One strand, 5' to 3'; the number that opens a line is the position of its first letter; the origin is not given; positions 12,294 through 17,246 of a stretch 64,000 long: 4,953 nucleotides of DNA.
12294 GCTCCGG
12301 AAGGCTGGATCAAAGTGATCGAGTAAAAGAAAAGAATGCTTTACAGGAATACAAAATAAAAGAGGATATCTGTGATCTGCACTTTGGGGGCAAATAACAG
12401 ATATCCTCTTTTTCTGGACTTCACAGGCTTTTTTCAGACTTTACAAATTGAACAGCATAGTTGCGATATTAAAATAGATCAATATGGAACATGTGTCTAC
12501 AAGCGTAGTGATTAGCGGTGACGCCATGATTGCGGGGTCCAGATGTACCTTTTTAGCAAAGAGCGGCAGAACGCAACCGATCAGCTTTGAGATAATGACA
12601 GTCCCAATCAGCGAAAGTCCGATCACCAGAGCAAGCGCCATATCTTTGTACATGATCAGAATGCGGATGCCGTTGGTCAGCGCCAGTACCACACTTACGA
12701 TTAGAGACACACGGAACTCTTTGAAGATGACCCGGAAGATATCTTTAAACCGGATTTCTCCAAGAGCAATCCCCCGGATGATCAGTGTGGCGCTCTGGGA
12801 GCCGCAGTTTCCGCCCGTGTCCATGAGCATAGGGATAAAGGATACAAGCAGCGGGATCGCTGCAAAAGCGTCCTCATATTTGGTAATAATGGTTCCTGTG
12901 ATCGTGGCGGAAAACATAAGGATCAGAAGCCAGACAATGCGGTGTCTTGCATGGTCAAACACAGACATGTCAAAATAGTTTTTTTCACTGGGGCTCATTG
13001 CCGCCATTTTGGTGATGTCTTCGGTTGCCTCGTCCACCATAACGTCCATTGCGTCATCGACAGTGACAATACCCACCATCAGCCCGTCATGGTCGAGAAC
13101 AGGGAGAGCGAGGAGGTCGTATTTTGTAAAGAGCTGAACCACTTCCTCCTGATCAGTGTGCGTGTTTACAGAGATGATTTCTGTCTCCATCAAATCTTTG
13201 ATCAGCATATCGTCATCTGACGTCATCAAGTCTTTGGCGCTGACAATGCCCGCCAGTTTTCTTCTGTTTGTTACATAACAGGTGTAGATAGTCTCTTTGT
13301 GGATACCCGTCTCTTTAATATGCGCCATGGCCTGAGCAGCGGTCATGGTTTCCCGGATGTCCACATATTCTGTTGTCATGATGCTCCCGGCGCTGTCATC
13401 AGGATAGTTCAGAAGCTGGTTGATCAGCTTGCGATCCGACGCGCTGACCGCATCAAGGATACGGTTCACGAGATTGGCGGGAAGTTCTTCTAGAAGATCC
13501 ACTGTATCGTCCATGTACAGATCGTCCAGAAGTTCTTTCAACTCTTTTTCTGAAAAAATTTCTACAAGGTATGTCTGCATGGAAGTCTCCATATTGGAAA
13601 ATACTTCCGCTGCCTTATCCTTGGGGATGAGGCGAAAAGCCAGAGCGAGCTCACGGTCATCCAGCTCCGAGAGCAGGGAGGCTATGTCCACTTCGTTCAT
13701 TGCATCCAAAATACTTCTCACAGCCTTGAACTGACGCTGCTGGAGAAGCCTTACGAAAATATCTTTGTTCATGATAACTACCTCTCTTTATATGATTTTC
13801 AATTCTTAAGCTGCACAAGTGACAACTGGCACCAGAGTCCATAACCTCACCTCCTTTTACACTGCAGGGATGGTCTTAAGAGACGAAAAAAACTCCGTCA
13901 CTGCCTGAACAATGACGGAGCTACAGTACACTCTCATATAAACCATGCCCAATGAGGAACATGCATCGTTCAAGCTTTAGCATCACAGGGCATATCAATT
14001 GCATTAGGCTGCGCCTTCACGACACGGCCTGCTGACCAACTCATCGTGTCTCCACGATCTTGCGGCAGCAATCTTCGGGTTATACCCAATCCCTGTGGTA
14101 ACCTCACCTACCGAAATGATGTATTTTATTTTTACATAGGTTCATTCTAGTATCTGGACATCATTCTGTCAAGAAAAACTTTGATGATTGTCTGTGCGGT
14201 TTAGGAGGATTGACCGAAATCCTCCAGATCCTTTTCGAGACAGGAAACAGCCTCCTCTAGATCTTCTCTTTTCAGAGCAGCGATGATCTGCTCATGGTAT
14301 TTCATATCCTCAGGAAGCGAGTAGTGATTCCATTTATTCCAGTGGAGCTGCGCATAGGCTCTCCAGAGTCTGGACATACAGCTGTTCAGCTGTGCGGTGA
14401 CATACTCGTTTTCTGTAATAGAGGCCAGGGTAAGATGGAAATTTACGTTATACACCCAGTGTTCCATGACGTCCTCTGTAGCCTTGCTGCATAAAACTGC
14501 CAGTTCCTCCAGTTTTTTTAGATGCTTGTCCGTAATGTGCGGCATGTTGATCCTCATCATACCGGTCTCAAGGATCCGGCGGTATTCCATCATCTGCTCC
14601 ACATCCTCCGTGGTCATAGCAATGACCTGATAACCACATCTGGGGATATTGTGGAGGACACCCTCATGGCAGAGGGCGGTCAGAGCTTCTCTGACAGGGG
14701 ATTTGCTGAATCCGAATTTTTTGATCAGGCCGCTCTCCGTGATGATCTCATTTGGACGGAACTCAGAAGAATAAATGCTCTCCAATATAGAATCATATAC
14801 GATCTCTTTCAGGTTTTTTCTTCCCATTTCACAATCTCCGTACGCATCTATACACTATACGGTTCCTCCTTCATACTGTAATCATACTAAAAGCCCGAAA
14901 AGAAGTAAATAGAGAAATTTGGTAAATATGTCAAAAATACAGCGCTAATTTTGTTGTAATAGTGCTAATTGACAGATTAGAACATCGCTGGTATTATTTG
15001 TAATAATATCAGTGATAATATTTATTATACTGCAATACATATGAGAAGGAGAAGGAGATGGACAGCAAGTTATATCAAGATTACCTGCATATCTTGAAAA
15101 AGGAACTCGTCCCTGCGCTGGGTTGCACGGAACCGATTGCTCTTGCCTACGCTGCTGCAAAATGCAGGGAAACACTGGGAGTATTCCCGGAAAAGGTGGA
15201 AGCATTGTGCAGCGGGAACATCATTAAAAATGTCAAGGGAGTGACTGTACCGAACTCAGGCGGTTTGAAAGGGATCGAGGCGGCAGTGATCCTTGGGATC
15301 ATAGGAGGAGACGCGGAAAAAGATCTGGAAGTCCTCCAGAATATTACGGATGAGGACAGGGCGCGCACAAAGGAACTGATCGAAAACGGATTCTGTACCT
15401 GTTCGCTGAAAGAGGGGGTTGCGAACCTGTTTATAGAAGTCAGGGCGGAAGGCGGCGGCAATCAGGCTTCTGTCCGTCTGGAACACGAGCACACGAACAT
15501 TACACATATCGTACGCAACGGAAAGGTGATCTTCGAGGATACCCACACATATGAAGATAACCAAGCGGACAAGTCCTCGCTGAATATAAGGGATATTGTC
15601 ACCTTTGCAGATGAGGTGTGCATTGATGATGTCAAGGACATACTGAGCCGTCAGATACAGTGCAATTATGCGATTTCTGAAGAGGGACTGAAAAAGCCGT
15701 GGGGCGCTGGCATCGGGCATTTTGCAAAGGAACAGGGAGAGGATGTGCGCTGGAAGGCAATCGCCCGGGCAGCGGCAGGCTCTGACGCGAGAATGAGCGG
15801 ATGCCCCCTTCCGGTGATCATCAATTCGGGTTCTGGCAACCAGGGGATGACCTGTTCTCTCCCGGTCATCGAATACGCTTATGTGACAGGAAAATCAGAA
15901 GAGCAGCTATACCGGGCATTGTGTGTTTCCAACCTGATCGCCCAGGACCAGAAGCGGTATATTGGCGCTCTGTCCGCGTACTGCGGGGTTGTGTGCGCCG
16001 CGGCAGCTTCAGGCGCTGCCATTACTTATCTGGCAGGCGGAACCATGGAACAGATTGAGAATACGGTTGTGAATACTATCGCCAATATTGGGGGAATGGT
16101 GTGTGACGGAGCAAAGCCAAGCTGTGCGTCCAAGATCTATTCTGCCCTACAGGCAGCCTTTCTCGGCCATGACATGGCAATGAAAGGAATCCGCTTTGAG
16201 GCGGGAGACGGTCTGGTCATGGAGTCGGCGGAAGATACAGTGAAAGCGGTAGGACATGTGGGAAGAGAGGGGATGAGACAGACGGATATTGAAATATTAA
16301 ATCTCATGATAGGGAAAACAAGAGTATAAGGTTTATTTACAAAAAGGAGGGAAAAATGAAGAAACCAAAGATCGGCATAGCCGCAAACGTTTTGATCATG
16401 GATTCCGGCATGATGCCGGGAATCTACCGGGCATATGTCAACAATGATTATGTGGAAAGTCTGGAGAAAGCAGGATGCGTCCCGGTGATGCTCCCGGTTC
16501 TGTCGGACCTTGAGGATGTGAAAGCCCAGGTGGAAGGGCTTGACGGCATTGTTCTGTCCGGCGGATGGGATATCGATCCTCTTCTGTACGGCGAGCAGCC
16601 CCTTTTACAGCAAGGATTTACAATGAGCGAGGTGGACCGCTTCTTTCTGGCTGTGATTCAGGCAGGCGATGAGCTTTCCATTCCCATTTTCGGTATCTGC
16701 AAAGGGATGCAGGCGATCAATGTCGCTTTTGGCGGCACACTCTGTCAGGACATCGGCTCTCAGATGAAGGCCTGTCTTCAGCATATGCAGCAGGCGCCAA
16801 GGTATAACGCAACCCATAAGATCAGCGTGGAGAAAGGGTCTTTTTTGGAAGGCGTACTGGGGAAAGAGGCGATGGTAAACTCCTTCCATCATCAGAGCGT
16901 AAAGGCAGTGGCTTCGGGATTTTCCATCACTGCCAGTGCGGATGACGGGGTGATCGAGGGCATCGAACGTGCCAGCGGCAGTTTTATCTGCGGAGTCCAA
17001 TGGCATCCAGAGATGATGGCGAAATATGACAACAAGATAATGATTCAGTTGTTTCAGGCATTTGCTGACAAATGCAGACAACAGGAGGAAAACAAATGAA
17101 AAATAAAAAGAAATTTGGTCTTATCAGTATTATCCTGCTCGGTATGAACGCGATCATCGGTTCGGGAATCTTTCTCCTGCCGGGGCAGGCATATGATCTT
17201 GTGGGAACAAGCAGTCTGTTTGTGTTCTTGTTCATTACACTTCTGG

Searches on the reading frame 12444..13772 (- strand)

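Call 49: search_protein_families(library=pfam, proteins=[window:12444-13772:-], max_evalue=0.00001)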
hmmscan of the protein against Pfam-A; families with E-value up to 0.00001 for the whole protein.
window:12444-13772:- (443 aa): 3 families
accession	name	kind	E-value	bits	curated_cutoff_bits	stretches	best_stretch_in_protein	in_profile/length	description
PF01769.21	MgtE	-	1.2e-39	135.9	27.6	1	313-436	1-125/125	Divalent cation transporter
PF03448.22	MgtE_N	-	3.4e-27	95.4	25.9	1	25-126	1-102/102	MgtE intracellular N domain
PF00571.33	CBS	-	3.3e-17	63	24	1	191-246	1-56/57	CBS domain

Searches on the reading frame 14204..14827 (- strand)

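Call 50: search_protein_families(library=pfam, proteins=[window:14204-14827:-], max_evalue=0.00001)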
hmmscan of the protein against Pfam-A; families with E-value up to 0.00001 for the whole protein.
window:14204-14827:- (208 aa): 2 families
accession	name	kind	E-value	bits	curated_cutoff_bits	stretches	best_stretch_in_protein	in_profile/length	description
PF07729.17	FCD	-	1.3e-17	64.8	24.3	1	78-201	1-123/125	FCD domain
PF00392.27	GntR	-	1.6e-11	44.2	27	1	7-67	2-63/64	Bacterial regulatory proteins, gntR family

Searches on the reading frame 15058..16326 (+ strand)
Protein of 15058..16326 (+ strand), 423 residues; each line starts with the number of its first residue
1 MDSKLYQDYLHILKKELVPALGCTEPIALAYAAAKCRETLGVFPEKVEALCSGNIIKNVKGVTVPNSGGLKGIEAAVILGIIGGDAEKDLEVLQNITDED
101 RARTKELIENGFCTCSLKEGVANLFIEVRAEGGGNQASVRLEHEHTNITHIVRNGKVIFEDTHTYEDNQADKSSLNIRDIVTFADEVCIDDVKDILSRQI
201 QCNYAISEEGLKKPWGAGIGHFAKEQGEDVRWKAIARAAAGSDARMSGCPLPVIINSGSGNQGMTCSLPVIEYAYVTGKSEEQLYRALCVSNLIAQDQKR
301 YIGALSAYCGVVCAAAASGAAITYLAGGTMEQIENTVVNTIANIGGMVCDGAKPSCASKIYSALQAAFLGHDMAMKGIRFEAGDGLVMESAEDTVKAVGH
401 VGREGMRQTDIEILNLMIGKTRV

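Call 50: search_protein_families(library=pfam, proteins=[window:15058-16326:+], max_evalue=0.00001)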
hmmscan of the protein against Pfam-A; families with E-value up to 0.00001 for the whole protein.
window:15058-16326:+ (423 aa): 1 family
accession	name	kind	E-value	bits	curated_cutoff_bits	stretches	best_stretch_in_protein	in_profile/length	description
PF03313.21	SDH_alpha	-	4.5e-60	203.9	26.4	1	87-415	1-260/260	Serine dehydratase alpha chain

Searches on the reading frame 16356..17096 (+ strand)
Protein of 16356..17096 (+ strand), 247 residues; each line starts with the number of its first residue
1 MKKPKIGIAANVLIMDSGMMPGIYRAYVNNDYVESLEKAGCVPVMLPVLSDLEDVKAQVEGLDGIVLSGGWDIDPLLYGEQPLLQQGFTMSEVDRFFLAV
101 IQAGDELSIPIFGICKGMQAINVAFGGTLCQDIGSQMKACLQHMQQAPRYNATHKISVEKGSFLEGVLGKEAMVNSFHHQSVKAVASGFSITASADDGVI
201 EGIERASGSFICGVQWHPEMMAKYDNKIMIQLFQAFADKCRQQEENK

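Call 50: search_protein_families(library=pfam, proteins=[window:16356-17096:+], max_evalue=0.00001)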
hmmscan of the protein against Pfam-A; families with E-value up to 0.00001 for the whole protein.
window:16356-17096:+ (247 aa): 2 families
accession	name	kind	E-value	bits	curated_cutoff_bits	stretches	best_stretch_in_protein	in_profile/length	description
PF07722.19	Peptidase_C26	-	1.4e-64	218.3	20.5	1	5-219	2-219/219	Peptidase C26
PF00117.34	GATase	-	4.4e-20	72.6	22.8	1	31-231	12-184/190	Glutamine amidotransferase class-I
